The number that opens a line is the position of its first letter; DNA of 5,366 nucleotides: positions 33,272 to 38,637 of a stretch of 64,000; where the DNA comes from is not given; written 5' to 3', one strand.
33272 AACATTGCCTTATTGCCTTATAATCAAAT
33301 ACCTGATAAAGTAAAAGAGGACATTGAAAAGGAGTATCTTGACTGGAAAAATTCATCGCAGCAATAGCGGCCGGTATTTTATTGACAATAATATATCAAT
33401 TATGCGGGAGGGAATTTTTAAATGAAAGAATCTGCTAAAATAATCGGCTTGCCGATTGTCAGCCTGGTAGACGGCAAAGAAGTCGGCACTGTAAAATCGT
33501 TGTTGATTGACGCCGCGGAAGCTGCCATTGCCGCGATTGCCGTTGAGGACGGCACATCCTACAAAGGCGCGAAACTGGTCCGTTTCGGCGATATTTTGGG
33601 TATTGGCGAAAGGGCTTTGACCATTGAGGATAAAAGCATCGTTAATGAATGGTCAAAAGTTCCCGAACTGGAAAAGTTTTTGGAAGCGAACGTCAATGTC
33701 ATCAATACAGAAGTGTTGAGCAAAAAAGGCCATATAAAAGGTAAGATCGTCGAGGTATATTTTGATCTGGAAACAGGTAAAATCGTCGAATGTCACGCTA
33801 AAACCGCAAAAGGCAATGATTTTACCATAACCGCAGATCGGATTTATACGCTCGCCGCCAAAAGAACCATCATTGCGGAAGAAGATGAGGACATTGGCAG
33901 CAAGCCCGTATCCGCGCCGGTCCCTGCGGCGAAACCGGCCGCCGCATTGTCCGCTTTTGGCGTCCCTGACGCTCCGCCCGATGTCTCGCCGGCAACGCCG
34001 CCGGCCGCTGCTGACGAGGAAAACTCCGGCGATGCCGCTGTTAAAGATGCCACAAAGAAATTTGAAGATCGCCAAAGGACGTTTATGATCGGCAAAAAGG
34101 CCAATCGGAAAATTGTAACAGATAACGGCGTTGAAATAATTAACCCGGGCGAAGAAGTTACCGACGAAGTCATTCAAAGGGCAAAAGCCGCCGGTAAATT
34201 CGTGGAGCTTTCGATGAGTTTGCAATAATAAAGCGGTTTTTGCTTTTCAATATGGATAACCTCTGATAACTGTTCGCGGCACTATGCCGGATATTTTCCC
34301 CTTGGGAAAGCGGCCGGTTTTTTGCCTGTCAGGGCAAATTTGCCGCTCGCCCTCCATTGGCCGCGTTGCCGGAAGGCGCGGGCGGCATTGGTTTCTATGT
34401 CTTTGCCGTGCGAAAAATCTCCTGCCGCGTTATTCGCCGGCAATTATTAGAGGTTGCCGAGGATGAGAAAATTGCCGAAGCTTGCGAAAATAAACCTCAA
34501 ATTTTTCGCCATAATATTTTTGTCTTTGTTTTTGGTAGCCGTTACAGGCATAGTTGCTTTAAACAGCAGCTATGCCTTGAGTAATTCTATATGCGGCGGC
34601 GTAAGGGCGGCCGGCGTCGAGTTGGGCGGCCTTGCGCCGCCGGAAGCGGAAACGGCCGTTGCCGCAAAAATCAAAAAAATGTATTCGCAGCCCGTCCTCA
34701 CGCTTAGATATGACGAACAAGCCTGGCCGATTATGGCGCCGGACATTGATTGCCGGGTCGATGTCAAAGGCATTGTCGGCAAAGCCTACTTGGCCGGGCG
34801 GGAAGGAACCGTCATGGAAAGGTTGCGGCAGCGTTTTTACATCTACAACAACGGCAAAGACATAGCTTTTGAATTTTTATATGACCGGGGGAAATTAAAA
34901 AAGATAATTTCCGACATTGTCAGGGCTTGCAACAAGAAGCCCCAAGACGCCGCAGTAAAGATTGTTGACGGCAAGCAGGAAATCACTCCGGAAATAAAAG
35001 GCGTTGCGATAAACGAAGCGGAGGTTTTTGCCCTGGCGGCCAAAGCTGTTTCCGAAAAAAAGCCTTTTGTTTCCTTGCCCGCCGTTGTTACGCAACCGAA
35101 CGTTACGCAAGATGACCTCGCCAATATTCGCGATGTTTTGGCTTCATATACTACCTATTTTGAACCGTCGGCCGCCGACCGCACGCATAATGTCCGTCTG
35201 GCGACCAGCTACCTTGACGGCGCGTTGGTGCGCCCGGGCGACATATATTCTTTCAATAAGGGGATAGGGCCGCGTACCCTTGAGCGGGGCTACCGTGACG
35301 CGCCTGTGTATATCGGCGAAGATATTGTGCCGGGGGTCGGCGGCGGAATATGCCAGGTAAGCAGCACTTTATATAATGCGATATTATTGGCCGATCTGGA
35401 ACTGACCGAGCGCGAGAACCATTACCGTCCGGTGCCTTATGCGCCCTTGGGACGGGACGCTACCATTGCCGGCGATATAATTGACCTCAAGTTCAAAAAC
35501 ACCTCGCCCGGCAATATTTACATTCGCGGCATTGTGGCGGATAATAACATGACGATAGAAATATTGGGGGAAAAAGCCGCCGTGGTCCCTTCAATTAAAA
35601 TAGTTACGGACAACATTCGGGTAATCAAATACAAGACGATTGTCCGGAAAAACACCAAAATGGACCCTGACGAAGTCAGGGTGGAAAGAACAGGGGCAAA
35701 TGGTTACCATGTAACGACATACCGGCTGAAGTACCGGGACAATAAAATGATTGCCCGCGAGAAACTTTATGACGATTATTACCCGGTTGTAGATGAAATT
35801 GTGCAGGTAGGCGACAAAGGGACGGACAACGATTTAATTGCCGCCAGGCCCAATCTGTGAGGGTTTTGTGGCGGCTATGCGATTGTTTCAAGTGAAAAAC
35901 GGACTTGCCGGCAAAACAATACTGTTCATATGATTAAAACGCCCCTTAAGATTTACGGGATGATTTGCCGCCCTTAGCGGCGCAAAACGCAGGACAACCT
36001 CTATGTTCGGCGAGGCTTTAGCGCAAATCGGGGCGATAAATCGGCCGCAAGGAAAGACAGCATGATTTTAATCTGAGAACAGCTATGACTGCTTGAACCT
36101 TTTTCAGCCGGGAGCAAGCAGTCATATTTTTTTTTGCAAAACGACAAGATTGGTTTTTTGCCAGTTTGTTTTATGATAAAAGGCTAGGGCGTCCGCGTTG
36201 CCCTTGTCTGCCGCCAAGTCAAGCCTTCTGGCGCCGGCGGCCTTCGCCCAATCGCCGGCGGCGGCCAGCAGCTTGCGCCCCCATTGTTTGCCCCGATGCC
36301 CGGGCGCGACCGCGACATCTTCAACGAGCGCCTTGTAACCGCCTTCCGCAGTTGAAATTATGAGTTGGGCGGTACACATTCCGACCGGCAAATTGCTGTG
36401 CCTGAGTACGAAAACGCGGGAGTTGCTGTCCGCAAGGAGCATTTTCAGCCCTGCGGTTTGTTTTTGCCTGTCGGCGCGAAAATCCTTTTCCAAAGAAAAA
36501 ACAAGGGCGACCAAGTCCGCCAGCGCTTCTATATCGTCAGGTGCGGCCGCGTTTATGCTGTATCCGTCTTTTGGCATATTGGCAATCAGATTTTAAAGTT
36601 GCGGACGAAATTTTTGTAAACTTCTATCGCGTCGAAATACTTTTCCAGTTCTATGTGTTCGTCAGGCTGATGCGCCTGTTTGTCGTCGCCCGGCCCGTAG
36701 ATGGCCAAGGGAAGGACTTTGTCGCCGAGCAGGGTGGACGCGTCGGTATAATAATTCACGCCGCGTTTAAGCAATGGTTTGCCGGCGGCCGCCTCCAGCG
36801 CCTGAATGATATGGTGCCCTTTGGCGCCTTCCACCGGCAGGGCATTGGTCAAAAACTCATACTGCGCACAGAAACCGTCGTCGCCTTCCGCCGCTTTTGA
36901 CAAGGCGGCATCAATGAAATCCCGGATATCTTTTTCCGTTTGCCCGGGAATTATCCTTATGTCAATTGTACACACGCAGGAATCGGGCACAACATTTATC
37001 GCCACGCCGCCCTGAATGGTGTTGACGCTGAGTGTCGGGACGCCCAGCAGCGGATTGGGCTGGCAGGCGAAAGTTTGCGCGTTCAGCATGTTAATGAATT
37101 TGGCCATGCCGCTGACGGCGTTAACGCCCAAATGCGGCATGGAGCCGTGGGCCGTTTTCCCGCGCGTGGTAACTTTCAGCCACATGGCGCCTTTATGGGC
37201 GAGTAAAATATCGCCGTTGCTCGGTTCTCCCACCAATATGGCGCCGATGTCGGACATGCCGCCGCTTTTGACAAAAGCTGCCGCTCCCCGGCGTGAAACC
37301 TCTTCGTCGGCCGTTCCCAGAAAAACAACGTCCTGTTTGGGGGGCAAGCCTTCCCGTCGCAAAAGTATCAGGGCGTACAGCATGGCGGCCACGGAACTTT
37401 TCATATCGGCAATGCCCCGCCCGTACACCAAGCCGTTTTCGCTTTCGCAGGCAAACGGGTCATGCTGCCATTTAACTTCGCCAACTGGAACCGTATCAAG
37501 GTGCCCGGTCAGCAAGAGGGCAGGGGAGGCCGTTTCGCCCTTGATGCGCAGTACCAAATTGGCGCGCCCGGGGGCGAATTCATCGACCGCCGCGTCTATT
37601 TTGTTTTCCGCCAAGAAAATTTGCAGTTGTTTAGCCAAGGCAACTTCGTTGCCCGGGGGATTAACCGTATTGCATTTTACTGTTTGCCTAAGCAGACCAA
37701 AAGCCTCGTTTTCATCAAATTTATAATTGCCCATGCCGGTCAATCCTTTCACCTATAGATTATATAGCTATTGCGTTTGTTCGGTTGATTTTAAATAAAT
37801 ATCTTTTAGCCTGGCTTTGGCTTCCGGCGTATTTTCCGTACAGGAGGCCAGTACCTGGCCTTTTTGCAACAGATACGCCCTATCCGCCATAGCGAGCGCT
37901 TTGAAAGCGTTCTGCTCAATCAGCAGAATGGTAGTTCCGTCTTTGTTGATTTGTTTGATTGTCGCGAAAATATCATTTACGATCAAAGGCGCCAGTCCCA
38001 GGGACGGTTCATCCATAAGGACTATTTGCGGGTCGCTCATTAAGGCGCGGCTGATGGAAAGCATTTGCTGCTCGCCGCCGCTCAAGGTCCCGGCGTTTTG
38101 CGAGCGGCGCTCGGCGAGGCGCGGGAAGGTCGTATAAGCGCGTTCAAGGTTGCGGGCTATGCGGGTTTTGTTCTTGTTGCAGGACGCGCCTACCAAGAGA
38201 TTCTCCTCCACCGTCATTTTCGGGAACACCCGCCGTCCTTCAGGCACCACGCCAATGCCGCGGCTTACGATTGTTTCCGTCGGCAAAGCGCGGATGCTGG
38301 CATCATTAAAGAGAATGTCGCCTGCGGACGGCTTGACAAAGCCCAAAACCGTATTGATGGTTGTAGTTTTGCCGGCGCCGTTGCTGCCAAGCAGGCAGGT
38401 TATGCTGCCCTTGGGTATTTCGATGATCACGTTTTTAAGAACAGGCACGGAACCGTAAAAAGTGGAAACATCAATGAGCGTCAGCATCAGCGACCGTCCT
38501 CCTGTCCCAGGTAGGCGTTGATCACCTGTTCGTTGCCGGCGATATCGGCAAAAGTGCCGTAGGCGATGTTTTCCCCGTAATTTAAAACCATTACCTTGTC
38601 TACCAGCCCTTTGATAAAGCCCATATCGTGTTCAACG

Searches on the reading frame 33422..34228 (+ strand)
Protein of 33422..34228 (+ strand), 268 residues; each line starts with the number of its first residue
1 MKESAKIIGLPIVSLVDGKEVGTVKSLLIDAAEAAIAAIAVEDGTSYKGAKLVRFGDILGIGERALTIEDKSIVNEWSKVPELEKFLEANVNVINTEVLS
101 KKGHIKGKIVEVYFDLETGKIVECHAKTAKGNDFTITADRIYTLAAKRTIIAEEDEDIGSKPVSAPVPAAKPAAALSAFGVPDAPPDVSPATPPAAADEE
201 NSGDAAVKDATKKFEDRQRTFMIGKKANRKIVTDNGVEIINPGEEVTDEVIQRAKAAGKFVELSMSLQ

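Call 22: search_protein_families(library=pfam, proteins=[window:33422-34228:+], max_evalue=0.00001)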
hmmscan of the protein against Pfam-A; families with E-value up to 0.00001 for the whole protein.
window:33422-34228:+ (268 aa): 1 family
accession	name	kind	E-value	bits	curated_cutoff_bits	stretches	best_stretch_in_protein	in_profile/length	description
PF05239.21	PRC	-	2.9e-10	40.5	21.2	0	4-52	6-54/78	PRC-barrel domain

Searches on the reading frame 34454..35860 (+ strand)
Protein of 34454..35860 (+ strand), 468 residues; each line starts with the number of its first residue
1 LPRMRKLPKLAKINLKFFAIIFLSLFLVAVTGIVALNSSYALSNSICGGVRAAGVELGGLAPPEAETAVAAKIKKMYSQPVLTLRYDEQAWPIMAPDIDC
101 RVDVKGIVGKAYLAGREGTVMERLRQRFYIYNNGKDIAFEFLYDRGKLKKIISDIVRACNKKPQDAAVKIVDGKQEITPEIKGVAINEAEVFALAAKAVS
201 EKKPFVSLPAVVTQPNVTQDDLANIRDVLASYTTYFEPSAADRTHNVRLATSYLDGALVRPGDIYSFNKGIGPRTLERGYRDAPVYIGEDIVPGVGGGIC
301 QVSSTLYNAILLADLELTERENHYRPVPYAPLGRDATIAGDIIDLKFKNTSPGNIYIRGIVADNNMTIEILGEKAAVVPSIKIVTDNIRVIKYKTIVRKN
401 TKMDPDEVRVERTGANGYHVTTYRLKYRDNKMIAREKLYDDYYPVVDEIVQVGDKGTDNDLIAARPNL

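Call 22: search_protein_families(library=pfam, proteins=[window:34454-35860:+], max_evalue=0.00001)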
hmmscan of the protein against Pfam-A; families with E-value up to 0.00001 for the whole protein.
window:34454-35860:+ (468 aa): 3 families
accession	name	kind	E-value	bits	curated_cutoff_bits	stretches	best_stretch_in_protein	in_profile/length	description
PF04294.18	VanW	-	7.2e-48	161.8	27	1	243-370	2-129/130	VanW like protein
PF12229.13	PG_binding_4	-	7.5e-19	68.5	22.1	1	91-203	1-113/117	Putative peptidoglycan binding domain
PF07501.17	G5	-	2.6e-10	40.8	23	1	390-455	9-75/75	G5 domain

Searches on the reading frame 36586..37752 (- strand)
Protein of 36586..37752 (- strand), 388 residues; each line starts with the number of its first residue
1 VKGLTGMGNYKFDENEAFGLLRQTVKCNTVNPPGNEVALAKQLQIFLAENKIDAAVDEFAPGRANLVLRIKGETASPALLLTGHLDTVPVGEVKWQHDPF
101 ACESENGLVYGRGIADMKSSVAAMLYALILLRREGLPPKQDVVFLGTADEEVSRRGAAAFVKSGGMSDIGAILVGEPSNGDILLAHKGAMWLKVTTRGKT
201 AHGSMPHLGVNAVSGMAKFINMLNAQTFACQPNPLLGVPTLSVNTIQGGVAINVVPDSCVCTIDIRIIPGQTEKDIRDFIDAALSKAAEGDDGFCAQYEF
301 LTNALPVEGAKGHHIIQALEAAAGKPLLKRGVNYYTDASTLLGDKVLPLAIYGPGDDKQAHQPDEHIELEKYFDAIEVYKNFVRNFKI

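Call 22: search_protein_families(library=pfam, proteins=[window:36586-37752:-], max_evalue=0.00001)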
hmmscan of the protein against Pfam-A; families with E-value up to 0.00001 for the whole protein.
window:36586-37752:- (388 aa): 3 families
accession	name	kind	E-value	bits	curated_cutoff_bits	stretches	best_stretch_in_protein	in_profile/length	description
PF01546.33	Peptidase_M20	-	1e-33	117.4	24.6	1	80-384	1-205/206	Peptidase family M20/M25/M40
PF07687.19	M20_dimer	-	7.2e-26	90.7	21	1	185-290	2-105/107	Peptidase dimerisation domain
PF04389.22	Peptidase_M28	-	7.9e-12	45.7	21.3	1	65-169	1-86/193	Peptidase family M28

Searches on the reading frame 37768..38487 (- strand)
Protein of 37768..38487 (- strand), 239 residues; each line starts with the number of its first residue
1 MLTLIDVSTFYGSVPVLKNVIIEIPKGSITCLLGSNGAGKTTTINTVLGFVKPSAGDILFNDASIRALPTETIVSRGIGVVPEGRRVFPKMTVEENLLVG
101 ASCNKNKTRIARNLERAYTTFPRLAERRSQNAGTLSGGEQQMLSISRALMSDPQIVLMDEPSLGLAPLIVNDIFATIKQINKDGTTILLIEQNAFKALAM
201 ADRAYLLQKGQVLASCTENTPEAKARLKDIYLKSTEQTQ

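Call 22: search_protein_families(library=pfam, proteins=[window:37768-38487:-], max_evalue=0.00001)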
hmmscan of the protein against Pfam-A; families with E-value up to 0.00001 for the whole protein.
window:37768-38487:- (239 aa): 2 families
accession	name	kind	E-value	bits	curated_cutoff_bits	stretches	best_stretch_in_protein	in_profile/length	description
PF00005.33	ABC_tran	-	5.9e-31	108.3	25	1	17-162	1-136/137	ABC transporter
PF13304.12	AAA_21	-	3.5e-06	27.7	27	0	130-188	233-294/304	AAA domain, putative AbiEii toxin, Type IV TA system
